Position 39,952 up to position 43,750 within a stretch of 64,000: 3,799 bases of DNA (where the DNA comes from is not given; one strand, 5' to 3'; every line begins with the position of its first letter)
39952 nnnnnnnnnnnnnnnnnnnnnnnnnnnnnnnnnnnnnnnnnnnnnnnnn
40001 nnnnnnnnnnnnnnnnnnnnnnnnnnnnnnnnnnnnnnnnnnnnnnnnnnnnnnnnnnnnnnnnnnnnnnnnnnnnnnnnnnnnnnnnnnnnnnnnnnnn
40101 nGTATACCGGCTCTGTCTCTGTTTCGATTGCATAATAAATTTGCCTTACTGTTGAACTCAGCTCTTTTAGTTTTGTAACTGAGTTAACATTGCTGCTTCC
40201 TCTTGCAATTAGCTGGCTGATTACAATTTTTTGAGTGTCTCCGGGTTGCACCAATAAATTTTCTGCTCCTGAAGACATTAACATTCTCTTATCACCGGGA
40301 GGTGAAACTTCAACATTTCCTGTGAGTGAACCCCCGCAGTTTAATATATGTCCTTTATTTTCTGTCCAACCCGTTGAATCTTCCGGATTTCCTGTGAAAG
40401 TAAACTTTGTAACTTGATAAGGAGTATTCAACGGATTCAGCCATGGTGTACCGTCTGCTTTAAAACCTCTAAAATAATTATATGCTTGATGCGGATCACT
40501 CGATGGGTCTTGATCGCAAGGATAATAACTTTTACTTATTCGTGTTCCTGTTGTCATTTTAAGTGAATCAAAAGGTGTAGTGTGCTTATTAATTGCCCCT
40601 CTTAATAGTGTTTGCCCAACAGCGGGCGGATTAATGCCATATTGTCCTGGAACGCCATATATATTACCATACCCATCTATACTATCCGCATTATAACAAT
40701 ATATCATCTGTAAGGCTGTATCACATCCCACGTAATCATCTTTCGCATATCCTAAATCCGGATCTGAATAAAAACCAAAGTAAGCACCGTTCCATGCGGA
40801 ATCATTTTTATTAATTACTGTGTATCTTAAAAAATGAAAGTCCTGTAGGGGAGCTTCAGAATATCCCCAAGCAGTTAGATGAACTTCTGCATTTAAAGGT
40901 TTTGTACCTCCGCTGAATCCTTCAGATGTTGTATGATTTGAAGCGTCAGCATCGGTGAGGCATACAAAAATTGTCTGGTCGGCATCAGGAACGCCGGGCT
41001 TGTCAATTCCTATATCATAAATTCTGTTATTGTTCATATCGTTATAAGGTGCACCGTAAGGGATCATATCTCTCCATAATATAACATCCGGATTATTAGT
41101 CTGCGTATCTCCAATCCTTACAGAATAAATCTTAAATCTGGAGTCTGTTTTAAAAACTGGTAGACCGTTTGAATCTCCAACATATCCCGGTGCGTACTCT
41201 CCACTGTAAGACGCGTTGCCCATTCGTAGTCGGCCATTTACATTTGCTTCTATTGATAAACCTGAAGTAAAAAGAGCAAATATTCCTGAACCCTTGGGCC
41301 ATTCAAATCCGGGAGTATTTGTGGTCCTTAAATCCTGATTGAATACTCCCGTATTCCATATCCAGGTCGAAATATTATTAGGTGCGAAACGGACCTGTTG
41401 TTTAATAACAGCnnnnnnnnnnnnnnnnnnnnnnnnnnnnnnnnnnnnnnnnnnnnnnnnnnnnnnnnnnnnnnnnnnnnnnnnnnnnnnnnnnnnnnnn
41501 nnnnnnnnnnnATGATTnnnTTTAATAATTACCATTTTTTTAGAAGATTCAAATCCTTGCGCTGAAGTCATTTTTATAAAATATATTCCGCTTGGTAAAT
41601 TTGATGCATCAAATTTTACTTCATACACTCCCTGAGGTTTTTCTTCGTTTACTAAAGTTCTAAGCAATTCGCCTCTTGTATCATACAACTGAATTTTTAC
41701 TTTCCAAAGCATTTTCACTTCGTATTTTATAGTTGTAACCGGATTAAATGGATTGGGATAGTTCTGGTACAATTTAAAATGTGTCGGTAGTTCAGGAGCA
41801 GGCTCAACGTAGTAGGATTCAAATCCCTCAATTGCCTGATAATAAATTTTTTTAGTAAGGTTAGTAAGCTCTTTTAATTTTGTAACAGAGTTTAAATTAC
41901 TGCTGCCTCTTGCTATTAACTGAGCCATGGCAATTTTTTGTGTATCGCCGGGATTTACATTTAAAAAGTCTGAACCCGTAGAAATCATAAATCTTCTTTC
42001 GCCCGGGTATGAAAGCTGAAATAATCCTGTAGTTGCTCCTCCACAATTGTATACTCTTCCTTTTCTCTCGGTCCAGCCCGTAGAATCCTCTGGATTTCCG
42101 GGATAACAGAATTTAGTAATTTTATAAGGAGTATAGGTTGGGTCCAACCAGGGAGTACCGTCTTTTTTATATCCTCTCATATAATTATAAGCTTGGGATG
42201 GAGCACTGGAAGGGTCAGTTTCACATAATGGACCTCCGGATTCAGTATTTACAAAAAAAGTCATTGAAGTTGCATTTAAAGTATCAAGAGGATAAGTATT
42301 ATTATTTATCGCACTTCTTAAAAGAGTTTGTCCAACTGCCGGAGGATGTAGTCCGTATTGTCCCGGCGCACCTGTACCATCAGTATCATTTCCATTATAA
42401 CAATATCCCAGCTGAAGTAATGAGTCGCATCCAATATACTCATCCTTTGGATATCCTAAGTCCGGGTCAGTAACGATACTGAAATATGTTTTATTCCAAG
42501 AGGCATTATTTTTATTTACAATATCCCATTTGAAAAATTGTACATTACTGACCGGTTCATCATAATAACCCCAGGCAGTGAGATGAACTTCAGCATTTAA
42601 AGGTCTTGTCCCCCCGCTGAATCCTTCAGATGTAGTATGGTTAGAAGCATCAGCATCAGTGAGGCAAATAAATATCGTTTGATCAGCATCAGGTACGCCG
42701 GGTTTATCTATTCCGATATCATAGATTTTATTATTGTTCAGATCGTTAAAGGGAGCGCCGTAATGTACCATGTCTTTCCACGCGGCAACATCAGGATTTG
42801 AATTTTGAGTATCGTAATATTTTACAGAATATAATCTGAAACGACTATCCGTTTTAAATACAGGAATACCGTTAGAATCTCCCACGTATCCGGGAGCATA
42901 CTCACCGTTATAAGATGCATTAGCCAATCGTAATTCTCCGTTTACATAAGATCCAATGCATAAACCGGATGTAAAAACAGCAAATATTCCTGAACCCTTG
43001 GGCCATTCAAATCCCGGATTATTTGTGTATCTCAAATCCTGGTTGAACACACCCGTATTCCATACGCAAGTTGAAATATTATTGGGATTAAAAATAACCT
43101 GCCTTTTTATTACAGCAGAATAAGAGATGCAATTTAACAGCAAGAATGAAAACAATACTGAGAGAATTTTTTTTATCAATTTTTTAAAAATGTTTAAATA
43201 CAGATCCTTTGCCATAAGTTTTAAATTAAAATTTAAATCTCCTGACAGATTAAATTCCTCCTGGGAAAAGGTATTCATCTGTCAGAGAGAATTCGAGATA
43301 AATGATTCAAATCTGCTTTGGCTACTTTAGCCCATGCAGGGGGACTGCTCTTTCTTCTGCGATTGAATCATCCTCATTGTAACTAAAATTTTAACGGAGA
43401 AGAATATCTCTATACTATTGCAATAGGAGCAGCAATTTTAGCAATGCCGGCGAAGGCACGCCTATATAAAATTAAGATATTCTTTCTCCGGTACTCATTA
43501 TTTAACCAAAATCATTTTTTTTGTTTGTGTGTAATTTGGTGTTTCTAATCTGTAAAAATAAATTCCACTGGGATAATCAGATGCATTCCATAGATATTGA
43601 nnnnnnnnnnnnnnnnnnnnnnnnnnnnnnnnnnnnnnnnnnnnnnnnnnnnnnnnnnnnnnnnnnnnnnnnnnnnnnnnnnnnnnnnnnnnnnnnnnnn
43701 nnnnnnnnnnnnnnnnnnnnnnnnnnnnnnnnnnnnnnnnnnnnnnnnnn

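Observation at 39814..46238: Tandem array of 3.5 paralogous T9SS-cargo genes sharing an uncharacterised ~430-aa secreted core domain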

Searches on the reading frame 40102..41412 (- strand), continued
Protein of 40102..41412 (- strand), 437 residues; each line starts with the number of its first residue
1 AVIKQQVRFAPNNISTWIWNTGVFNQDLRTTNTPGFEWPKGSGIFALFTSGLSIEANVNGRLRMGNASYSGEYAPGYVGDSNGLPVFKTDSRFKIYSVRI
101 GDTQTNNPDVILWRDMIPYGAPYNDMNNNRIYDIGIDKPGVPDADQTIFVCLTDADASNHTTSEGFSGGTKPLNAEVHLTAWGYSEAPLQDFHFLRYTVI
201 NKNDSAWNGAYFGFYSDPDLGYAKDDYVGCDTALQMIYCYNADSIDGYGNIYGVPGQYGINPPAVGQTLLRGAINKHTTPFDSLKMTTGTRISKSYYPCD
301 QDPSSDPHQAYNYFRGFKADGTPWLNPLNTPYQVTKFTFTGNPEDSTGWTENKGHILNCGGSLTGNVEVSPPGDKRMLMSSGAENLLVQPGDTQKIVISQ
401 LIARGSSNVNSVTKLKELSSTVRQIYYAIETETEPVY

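Call 94: search_protein_families(library=pfam, alignment_id=A6, max_evalue=0.001)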
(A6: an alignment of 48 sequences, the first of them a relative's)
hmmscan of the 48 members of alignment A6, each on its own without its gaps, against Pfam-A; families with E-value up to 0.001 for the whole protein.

A. member 1, P0121 (1133 aa): 0 families

B. families by the number of members that match (of 48 scanned): 20 families
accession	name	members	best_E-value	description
PF18962.6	Por_Secre_tail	28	1.9e-12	Secretion system C-terminal sorting domain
PF13860.13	FlgD_ig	12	6.2e-10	FlgD Ig-like domain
PF13585.12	CHU_C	10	6.9e-06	CHU_C Type IX secretion signal domain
PF14870.12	PSII_BNR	6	3.9e-15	Photosynthesis system II assembly factor YCF48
PF13620.12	CarboxypepD_reg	6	1.6e-11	Carboxypeptidase regulatory-like domain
PF13715.12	CarbopepD_reg_2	4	1.6e-05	CarboxypepD_reg-like domain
PF13385.13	Laminin_G_3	3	3.1e-27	Concanavalin A-like lectin/glucanases superfamily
PF15902.12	Sortilin-Vps10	3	2.6e-08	Sortilin, neurotensin receptor 3,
PF18911.6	PKD_4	1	3.8e-22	PKD domain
PF00801.26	PKD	1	8.8e-16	PKD domain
PF18998.6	Flg_new_2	1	4e-14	Divergent InlB B-repeat domain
PF05345.18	He_PIG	1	1.1e-07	Putative Ig domain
PF17963.7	Big_9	1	3.8e-06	Bacterial Ig domain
PF13570.13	Beta-prop_ACSF4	1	4.3e-06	Beta-alanine-activating enzyme, beta-propeller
PF13360.13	PQQ_2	1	0.0001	Outer membrane protein assembly factor BamB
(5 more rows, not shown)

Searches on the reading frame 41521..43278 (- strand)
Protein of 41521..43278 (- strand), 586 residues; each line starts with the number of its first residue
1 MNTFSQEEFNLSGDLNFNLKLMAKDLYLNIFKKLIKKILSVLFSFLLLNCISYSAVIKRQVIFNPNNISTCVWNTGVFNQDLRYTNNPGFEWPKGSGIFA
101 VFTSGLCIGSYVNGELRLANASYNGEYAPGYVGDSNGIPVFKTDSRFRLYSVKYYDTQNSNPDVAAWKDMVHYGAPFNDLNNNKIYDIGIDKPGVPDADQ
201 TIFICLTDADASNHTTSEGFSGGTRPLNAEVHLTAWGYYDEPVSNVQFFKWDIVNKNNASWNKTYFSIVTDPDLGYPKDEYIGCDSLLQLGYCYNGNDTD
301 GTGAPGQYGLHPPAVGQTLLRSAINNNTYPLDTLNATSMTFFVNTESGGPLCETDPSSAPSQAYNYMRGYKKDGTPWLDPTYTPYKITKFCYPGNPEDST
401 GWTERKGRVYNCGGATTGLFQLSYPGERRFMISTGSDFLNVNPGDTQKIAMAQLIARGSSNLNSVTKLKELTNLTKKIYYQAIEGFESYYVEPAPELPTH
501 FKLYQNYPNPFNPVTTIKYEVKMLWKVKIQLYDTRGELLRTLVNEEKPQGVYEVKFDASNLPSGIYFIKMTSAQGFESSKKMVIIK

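Call 4: search_protein_families(library=pfam, proteins=[window:41521-43278:-], max_evalue=1)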
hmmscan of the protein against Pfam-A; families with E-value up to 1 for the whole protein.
window:41521-43278:- (586 aa): 3 families
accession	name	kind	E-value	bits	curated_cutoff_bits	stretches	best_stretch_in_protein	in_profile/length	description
PF18962.6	Por_Secre_tail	-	3.4e-12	46.9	27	1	507-584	2-75/75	Secretion system C-terminal sorting domain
PF13860.13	FlgD_ig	-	0.00018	21.9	27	1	526-574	24-77/79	FlgD Ig-like domain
PF19591.4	DUF6096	-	0.26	11.9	27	1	8-43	7-40/130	Family of unknown function (DUF6096)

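Call 5: search_protein_families(library=ncbifam, proteins=[window:41521-43278:-], max_evalue=1)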
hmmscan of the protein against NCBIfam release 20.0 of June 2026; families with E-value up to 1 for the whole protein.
window:41521-43278:- (586 aa): 6 families
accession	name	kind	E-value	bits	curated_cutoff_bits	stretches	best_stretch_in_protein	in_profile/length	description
TIGR04183.1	Por_Secre_tail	domain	3.6e-10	39.7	23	1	507-584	2-71/72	T9SS type A sorting domain-containing protein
NF052323.1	T9SSA_dep_M6i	equivalog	1.6e-09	36.4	600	1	506-585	960-1039/1043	T9SS-dependent M6-like inactivated metalloprotease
NF038113.1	T9SSA_dep_M36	equivalog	1.9e-07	29.7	885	1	502-584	791-868/869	T9SS-dependent M36 family metallopeptidase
NF052228.1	T9SS_PorZ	equivalog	0.0031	16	260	1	475-585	645-756/757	type IX secretion system anionic LPS delivery protein PorZ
NF005176.1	PRK06655.1-1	equivalog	0.03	14.3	230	1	526-575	98-152/197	flagellar hook assembly protein FlgD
NF033708.1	T9SS_Cterm_ChiA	domain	0.057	13.3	40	1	528-583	3-54/55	T9SS sorting signal type C domain-containing protein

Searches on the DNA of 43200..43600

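Call 100: search_rna_families(source=window, start=43200, end=43600, threshold=evalue, max_evalue=10)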
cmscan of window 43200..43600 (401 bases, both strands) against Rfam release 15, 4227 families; matches with E-value up to 10: 5.
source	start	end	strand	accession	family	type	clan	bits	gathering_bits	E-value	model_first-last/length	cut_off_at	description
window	43210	43246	-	RF00085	SNORD28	Gene; snRNA; snoRNA; CD-box;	-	17.3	50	4.2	1-75/75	no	Small nucleolar RNA SNORD28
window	43298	43409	+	RF02192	TCL6_2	Gene; lncRNA;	-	15.7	45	2.1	1-126/126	no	T-cell leukemia/lymphoma 6 conserved region 2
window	43508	43591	+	RF01883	TUG1_2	Gene; lncRNA;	-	15.1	90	6.2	1-89/89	no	Taurine upregulated gene 1 conserved region 2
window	43204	43236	-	RF03156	L31-Firmicutes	Cis-reg; leader;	CL00118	12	33.3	7.5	1-32/32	no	L31-Firmicutes ribosomal protein leader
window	43499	43600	+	RF02777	OppA_thermometer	Cis-reg; thermoregulator;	-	9.6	290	3.1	1-107/304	3'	OppA 5' UTR thermometer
